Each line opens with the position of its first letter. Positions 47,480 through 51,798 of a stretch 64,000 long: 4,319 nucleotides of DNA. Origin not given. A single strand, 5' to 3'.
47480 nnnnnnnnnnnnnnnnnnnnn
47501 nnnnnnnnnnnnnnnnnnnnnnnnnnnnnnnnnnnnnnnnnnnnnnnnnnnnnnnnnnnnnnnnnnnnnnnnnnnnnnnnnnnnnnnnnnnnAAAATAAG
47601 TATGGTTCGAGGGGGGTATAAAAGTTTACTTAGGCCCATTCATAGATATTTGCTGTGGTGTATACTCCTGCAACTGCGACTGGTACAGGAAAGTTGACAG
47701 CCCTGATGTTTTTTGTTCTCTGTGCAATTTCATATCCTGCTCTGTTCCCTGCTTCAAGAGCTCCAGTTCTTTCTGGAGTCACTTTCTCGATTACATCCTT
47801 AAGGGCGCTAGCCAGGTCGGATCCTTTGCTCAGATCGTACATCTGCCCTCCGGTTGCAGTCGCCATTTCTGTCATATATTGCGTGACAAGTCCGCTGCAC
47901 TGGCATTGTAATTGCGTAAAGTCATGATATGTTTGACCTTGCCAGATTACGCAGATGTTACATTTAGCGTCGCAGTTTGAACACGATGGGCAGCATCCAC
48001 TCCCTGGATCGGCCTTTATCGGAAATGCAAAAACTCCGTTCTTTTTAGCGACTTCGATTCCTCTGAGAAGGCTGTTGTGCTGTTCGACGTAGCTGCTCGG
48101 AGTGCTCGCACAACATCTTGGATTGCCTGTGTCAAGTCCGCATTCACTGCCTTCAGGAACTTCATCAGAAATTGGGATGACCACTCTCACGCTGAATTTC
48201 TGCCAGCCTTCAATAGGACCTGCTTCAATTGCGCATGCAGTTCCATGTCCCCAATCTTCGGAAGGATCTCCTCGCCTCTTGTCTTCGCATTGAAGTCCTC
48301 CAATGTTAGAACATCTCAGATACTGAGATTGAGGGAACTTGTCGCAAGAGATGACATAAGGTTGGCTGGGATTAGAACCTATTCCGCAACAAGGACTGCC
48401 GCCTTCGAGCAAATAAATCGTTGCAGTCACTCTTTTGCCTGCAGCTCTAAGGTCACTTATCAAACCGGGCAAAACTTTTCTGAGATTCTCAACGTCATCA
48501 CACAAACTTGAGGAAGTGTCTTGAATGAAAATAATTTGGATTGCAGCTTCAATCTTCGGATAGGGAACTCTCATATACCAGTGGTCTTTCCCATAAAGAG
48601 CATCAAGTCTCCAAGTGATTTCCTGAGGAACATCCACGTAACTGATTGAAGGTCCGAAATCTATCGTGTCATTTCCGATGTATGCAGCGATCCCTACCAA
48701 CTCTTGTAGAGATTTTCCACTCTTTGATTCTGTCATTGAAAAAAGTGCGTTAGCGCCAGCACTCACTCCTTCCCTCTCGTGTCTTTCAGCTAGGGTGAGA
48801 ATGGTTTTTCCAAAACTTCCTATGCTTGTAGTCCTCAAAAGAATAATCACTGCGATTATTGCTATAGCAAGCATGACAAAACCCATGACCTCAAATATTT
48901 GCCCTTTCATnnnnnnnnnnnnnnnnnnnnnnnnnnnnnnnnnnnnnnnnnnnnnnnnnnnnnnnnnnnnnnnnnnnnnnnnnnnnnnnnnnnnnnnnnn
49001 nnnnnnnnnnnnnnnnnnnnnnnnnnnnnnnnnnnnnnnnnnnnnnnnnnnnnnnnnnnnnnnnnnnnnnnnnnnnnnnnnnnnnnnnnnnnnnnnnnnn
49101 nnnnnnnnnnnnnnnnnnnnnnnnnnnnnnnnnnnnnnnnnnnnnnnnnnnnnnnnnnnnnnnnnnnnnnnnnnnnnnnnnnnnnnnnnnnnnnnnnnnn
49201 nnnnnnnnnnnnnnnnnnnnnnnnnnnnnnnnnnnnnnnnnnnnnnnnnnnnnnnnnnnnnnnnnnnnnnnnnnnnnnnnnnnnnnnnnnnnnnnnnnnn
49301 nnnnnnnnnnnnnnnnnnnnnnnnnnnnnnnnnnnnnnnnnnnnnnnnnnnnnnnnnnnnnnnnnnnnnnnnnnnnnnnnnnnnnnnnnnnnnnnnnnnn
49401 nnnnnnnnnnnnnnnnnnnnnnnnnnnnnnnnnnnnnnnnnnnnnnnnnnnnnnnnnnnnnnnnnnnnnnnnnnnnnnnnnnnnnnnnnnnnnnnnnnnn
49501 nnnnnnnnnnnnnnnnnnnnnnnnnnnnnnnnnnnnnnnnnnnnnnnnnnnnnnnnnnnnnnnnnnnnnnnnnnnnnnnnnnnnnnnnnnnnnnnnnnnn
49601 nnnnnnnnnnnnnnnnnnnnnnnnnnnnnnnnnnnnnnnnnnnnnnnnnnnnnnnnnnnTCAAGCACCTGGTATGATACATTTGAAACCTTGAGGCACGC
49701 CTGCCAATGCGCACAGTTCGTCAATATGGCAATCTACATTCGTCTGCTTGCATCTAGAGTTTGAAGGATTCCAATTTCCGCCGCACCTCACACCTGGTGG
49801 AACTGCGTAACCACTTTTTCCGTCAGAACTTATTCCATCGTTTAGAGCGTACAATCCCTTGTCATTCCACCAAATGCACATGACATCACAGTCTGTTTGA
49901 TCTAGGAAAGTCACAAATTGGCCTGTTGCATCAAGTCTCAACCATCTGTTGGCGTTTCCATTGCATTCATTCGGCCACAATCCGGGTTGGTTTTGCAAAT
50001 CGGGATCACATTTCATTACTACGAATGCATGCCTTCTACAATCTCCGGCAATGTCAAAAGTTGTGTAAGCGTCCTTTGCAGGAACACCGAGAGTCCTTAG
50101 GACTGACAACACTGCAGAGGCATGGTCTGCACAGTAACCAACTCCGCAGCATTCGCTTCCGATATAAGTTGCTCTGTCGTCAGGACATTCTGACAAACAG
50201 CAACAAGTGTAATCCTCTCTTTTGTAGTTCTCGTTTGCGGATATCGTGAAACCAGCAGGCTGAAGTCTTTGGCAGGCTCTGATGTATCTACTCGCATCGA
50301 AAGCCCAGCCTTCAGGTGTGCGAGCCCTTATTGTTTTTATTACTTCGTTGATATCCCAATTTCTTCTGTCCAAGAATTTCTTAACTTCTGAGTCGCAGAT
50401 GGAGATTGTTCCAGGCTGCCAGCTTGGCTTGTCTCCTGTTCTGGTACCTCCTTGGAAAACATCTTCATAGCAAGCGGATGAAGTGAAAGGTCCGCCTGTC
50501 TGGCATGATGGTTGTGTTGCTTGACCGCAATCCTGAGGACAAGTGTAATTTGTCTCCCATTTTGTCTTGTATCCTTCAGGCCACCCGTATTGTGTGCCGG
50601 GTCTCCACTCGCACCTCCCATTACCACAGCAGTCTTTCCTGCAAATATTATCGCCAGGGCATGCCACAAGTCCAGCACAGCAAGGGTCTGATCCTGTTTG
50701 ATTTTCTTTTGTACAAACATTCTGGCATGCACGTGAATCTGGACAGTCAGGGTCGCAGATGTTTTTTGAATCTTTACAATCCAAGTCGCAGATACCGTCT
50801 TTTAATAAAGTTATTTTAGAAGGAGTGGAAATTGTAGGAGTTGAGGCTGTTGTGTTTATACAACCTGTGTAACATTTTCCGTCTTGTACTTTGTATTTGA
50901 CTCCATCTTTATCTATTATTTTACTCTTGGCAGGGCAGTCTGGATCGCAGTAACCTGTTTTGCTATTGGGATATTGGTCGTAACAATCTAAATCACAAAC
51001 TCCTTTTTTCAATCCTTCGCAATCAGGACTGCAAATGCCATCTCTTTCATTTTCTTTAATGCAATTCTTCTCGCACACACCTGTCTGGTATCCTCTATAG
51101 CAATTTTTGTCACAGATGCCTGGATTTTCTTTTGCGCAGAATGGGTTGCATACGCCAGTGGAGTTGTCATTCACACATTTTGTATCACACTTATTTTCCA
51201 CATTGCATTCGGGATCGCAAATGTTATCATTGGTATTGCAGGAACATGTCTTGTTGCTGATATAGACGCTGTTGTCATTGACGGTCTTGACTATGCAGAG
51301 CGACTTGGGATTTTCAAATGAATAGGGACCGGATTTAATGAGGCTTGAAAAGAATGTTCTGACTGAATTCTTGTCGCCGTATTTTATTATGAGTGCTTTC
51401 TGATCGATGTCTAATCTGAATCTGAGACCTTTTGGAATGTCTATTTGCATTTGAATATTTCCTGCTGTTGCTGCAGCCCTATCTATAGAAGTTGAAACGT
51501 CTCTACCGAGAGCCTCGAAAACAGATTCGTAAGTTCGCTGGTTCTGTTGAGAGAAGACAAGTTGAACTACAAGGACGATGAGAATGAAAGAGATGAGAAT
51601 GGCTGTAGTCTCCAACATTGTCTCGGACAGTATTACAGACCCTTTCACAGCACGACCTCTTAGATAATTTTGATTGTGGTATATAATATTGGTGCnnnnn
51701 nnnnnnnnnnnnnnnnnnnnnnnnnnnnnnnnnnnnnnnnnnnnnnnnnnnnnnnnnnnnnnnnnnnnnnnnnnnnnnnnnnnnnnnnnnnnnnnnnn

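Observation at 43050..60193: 17-kb operon-like locus: FlaJ/TadC-type platform gene plus eleven pilin-leader genes carrying disulfide-rich enzyme/adhesin modules, with no ATPase or prepilin peptidase in cis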

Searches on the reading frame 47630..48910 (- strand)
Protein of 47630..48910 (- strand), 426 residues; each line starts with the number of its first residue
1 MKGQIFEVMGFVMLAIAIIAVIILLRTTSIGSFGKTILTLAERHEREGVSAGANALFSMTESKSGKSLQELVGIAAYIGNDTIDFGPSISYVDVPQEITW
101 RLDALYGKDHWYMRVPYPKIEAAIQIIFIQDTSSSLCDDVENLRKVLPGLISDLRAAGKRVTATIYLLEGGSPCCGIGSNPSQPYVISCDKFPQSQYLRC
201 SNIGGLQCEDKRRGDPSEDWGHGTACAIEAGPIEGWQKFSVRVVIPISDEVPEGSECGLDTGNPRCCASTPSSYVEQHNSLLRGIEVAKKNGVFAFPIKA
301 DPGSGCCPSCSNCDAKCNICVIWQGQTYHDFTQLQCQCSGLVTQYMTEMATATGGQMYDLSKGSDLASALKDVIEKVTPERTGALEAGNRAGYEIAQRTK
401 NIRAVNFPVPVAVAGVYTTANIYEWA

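Call 5: search_protein_families(library=pfam, max_evalue=0.01, proteins=[window:47630-48910:-])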
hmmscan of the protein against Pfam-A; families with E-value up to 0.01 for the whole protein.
window:47630-48910:- (426 aa): 0 families

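Call 48: search_protein_families(library=ncbifam, max_evalue=0.01, proteins=[window:47630-48910:-])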
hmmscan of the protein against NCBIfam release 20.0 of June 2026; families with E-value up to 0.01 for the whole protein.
window:47630-48910:- (426 aa): 0 families

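Call 49: search_solved_structures(query=window:47630-48910:-, max_evalue=10, show_alignments=2)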
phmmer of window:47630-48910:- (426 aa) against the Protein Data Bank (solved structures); distinct sequences matched with E-value up to 10: 3.
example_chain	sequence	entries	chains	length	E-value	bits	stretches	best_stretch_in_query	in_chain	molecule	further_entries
5ayp_A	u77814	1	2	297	0.42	12.7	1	136-250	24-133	Farnesyl diphosphate synthase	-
1k7j_A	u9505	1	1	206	0.84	11.7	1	280-343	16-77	Protein yciO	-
1kk9_A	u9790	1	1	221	0.88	11.6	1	280-343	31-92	probable translation factor yciO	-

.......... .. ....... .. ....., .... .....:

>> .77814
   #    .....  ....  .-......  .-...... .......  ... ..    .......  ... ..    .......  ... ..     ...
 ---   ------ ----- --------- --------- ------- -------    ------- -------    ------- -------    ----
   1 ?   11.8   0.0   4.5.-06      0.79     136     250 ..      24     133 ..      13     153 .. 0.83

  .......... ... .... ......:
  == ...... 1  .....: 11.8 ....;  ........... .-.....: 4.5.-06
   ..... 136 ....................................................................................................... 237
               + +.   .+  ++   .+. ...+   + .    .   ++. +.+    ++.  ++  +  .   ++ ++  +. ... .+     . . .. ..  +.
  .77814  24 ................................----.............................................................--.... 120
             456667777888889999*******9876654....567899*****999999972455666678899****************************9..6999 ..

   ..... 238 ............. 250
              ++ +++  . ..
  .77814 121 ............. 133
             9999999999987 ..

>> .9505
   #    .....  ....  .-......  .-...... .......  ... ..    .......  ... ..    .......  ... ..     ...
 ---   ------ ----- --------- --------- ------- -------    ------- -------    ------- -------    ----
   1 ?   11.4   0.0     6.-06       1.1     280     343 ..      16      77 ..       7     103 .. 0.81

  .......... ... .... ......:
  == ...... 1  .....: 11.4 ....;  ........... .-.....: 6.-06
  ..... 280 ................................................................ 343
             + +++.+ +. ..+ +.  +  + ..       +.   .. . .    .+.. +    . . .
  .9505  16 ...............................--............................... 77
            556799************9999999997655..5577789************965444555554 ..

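Call 53: search_protein_families(library=pfam, alignment_id=A4, max_evalue=0.001)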
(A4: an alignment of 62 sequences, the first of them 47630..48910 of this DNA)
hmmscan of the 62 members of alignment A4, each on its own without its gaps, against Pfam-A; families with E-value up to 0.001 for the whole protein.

A. member 1, window:47630-48910:- (426 aa): 0 families

B. families by the number of members that match (of 62 scanned): 13 families
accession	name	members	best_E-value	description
PF13519.12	VWA_2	5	2e-10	von Willebrand factor type A domain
PF00092.34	VWA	4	3.7e-12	von Willebrand factor type A domain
PF01364.23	Peptidase_C25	3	4.6e-11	Peptidase family C25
PF13768.12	VWA_3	3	3.4e-08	von Willebrand factor type A domain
PF13688.12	Reprolysin_5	2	0.00017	Metallo-peptidase family M12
PF04616.20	Glyco_hydro_43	1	1.5e-07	Glycosyl hydrolases family 43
PF00404.24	Dockerin_1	1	7.6e-06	Dockerin type I domain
PF13620.12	CarboxypepD_reg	1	1.3e-05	Carboxypeptidase regulatory-like domain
PF00251.26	Glyco_hydro_32N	1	1.7e-05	Glycosyl hydrolases family 32 N-terminal domain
PF13574.12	Reprolysin_2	1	7.7e-05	Metallo-peptidase family M12B Reprolysin-like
PF01841.26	Transglut_core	1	0.0004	Transglutaminase-like superfamily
PF13583.11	Reprolysin_4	1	0.00044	Metallo-peptidase family M12B Reprolysin-like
PF16116.10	DUF4832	1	0.00062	Domain of unknown function (DUF4832)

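Call 71: predict_structure(alignment_id=A7)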
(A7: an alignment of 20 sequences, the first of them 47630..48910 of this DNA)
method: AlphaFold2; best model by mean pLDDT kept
length: 426 residues; sequences in the alignment: 20
mean_pLDDT: 82.2   pTM: 0.72
mean pLDDT of the five models: 82.2, 81.9, 81.0, 79.1, 79.0
residues with pLDDT >= 90: 114; 70-90: 254; 50-70: 56; < 50: 2
segments of 3 or more residues with pLDDT < 50: none
pLDDT, mean of each block of 10 residues (from residue 1): 72 87 70 63 77 88 89 89 83 92 89 89 88 81 85 84 90 72 82 88 82 67 92 86 91 78 76 87 94 91 55 60 73 77 93 88 71 82 88 86 87 84 89
secondary structure, 60 per line:
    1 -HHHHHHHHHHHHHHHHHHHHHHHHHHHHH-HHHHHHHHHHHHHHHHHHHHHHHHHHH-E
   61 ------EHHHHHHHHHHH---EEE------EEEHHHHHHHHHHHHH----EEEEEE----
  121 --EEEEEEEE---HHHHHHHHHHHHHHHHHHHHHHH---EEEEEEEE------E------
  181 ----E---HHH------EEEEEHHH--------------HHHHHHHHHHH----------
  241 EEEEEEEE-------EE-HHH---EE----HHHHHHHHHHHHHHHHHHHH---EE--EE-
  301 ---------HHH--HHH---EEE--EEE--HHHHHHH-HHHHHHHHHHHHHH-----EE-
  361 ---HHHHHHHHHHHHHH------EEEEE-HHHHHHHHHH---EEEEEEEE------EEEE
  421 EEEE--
elements in order: H2-30 H32-58 H68-78 E82-84 E91-93 H94-106 E111-116 E123-130 H134-156 E160-167 E198-202 H220-230 E241-248 H271-290 E321-323 E326-328 H331-337 H339-352 H364-377 E384-388 H390-399 E403-410 E417-424

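Call 73: fold_search(model_id=the predicted structure, library=pdb)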
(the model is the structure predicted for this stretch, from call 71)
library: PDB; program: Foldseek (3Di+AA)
matches with E <= 10: 1234; with E <= 0.001: 54
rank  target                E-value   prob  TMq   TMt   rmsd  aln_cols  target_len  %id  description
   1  4wk2_B                2.4e-06  1.00  0.30  0.30  13.7       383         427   11  Metal Ion and Ligand Binding of Integrin (released 2014-12-03)
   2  4wjk_B                6.8e-06  1.00  0.30  0.30  13.2       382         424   10  Metal Ion and Ligand Binding of Integrin (released 2014-12-03)
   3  9axl_B                1.1e-05  1.00  0.30  0.25  14.0       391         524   10  Structure of the semi-extended AlphaIIbBeta3 in complex with R21D10 Fab (released 2024-11-13)
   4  3zdx_D                1.2e-05  1.00  0.30  0.28  13.4       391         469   10  Integrin alphaIIB beta3 headpiece and RGD peptide complex (released 2013-06-05)
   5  3nif_D                1.2e-05  1.00  0.30  0.27  14.1       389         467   10  The Closed Headpiece of Integrin IIb 3 and its Complex with an IIb 3 -Specific Antagonist That Does Not Induce Opening (released 2010-12-22)
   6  3nid_B                1.3e-05  1.00  0.31  0.28  13.3       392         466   10  The Closed Headpiece of Integrin alphaIIB beta3 and its Complex with an alpahIIB beta3 -Specific Antagonist That Does  (released 2010-12-22)
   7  3nid_D                1.4e-05  1.00  0.30  0.28  14.4       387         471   10  The Closed Headpiece of Integrin alphaIIB beta3 and its Complex with an alpahIIB beta3 -Specific Antagonist That Does  (released 2010-12-22)
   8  3ze2_D                1.8e-05  1.00  0.32  0.36  12.7       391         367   11  Integrin alphaIIB beta3 headpiece and RGD peptide complex (released 2013-06-05)
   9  6m3y                  2.6e-05  1.00  0.29  0.17  13.4       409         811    9  Crystal structure of pilus adhesin, SpaC from Lactobacillus rhamnosus GG - open conformation (released 2020-07-29)
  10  4g1m_B                2.9e-05  1.00  0.30  0.20  13.8       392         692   11  Re-refinement of alpha V beta 3 structure (released 2012-12-12)
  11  2vdl_B                3.7e-05  1.00  0.34  0.32  11.8       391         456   11  Re-refinement of Integrin AlphaIIbBeta3 Headpiece (released 2008-09-02)
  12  2vdk_B                4.2e-05  1.00  0.31  0.30  12.8       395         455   11  Re-refinement of Integrin AlphaIIbBeta3 Headpiece (released 2008-09-02)
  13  7usl_B                4.5e-05  1.00  0.29  0.20  12.8       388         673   11  Integrin alphaM/beta2 ectodomain in complex with adenylate cyclase toxin RTX751 and M1F5 Fab (released 2022-08-17)
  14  9iuj_B                5.0e-05  1.00  0.32  0.30  12.5       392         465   11  Integrin alpha-v beta-3 in complex with rhodostomin (released 2025-07-30)
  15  6om1_F                5.0e-05  1.00  0.26  0.33  15.0       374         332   12  Crystal structure of an atypical integrin (released 2019-12-11)
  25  7ba2_B                1.2e-04  1.00  0.30  0.31  10.8       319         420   12  D319A mutant of the PilB minor pilin from Streptococcus sanguinis (released 2021-04-28)
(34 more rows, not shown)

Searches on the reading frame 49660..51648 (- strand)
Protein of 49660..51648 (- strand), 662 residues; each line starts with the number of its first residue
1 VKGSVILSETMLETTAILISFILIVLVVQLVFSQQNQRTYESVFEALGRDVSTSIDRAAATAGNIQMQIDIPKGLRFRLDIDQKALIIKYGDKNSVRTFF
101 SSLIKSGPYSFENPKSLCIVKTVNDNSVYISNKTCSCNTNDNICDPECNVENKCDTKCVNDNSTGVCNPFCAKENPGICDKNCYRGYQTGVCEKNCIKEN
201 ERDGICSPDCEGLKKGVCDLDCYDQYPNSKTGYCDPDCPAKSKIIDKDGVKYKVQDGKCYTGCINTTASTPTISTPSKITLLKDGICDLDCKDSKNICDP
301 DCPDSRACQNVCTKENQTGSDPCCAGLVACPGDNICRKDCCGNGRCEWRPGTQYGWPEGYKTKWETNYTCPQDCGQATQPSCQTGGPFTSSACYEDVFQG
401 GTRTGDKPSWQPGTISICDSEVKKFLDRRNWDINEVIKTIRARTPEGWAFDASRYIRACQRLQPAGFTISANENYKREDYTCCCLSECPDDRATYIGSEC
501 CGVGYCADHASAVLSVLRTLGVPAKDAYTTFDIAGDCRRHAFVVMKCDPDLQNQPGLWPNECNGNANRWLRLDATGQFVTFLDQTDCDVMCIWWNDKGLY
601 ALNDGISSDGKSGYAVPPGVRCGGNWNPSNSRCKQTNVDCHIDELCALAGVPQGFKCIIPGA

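Call 5: search_protein_families(library=pfam, max_evalue=0.01, proteins=[window:49660-51648:-])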
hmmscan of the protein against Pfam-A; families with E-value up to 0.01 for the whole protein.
window:49660-51648:- (662 aa): 1 family
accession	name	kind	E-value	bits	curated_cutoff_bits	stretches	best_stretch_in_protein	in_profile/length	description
PF01841.26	Transglut_core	-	0.0004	21.1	23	1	488-573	38-107/108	Transglutaminase-like superfamily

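Call 48: search_protein_families(library=ncbifam, max_evalue=0.01, proteins=[window:49660-51648:-])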
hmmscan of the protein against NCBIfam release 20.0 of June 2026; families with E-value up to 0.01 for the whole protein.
window:49660-51648:- (662 aa): 0 families
